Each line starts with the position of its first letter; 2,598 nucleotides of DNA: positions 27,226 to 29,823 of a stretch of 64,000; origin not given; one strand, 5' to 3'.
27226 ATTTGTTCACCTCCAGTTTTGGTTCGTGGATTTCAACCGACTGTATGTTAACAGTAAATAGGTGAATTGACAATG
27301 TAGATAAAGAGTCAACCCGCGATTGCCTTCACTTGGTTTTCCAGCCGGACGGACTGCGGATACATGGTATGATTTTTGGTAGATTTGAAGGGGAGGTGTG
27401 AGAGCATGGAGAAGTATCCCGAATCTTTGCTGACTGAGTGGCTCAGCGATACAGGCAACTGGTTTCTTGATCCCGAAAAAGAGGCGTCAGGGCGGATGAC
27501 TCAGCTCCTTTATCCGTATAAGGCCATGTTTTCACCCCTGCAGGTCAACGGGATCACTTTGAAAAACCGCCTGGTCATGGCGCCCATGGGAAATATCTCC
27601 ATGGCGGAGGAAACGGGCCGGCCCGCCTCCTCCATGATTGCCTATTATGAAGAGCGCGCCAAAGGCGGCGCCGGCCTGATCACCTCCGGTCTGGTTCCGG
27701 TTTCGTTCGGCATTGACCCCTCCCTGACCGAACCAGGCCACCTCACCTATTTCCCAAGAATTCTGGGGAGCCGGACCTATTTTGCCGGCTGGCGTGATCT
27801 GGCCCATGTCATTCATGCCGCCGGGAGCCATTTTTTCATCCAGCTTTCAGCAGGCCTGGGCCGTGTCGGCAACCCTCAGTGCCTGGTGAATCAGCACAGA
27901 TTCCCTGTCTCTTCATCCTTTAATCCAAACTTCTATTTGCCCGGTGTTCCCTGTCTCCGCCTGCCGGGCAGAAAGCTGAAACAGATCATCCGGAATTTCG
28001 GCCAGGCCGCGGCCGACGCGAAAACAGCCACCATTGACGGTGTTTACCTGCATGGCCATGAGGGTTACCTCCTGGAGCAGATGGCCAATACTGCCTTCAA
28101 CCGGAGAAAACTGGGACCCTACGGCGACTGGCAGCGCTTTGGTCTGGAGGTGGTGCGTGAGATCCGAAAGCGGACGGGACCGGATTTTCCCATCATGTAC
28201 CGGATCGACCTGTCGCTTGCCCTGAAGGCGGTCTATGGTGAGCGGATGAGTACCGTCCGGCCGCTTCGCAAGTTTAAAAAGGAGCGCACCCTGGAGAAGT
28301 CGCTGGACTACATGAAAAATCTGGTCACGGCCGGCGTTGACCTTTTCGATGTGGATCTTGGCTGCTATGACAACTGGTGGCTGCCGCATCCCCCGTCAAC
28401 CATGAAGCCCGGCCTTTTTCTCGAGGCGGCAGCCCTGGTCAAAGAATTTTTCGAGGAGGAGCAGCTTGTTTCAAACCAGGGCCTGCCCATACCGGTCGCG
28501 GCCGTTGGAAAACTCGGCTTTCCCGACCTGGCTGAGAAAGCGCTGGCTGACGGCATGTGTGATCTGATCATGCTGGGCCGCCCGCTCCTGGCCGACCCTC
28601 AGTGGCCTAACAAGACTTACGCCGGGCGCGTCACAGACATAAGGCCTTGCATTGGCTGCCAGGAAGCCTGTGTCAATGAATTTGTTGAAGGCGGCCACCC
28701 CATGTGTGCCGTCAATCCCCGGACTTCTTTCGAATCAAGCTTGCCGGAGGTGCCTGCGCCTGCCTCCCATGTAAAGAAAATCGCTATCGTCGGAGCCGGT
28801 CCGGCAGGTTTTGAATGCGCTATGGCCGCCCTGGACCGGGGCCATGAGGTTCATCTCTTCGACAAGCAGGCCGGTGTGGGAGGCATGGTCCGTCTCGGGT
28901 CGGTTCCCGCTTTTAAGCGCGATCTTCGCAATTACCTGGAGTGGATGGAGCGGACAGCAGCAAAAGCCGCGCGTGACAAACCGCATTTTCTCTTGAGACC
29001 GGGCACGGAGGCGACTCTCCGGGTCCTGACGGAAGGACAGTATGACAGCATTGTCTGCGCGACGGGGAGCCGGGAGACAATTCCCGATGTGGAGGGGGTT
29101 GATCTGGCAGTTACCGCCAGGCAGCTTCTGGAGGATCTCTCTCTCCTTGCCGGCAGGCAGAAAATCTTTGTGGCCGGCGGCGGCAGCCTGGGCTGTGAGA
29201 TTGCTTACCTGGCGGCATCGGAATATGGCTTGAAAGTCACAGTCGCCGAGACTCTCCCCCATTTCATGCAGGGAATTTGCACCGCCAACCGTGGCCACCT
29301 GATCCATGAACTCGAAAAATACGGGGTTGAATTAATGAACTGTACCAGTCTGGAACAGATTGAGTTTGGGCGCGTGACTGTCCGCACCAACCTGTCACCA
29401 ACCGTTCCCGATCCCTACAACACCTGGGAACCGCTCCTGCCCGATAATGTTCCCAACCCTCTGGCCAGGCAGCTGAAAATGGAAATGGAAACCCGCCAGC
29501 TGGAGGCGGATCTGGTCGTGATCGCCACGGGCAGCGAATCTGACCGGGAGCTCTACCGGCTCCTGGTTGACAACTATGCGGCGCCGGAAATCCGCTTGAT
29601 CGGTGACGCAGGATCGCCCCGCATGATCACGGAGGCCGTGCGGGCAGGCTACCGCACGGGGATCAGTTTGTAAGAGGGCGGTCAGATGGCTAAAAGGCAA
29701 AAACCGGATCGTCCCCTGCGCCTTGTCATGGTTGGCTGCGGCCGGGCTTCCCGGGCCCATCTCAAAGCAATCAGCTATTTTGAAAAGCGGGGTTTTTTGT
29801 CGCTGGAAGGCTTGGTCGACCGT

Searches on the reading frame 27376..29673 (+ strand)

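Call 36: search_protein_families(library=ncbifam, proteins=[window:27376-29673:+], max_evalue=0.00001)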
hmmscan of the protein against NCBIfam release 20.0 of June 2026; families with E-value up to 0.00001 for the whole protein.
window:27376-29673:+ (765 aa): 39 families (the best 25 are shown)
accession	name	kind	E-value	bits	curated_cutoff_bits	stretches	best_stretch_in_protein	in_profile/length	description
NF045599.1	bili_reduct_long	exception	3.7e-78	263.3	750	1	52-763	2-639/641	bilirubin reductase, long form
NF041087.1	bile_acid_BaiCD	equivalog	2.5e-77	260.5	825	1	48-671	1-579/642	bile acid Fe-S flavoenzyme BaiCD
TIGR03997.1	mycofact_OYE_2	equivalog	4.5e-71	240.1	793.15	1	51-764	2-644/645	mycofactocin system FadH/OYE family oxidoreductase 2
NF045592.1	bili_reduct_N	equivalog_domain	8.6e-38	130.4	425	1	51-446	2-362/363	bilirubin reductase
TIGR03996.1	mycofact_OYE_1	hypoth_equivalog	1e-30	106.9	627.9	2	372-624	280-529/633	mycofactocin system FadH/OYE family oxidoreductase 1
NF010047.0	PRK13523.1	equivalog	3.7e-25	88.7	431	1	50-416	4-322/339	NADPH dehydrogenase NamA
NF006101.0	PRK08255.1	equivalog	2.8e-23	82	1078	1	21-278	375-626/768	bifunctional salicylyl-CoA 5-hydroxylase/oxidoreductase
NF007899.0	PRK10605.1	subfamily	1.4e-18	67.3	403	2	49-181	4-124/365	N-ethylmaleimide reductase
NF009410.0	PRK12771.1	subfamily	9.6e-17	60.7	516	1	462-727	134-387/566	NAD(P)-binding protein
TIGR01350.1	lipoamide_DH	equivalog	2.6e-15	56.1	408.8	1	555-670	131-245/461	dihydrolipoyl dehydrogenase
NF004991.0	PRK06370.1-3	subfamily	1.2e-13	50.4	620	1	555-664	164-271/509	FAD-containing oxidoreductase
NF003437.0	PRK04965.1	equivalog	2.6e-12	46.4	392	1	555-671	99-218/378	NADH:flavorubredoxin reductase NorW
NF003585.0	PRK05249.1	equivalog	6.8e-12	44.7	465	0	469-535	9-78/464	Si-specific NAD(P)(+) transhydrogenase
NF009454.0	PRK12814.1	equivalog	1.1e-10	40.6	916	1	427-568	150-291/657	putative NADPH-dependent glutamate synthase small subunit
NF004943.0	PRK06292.2-1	equivalog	1.6e-10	40.4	432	1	557-663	133-238/456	dihydrolipoyl dehydrogenase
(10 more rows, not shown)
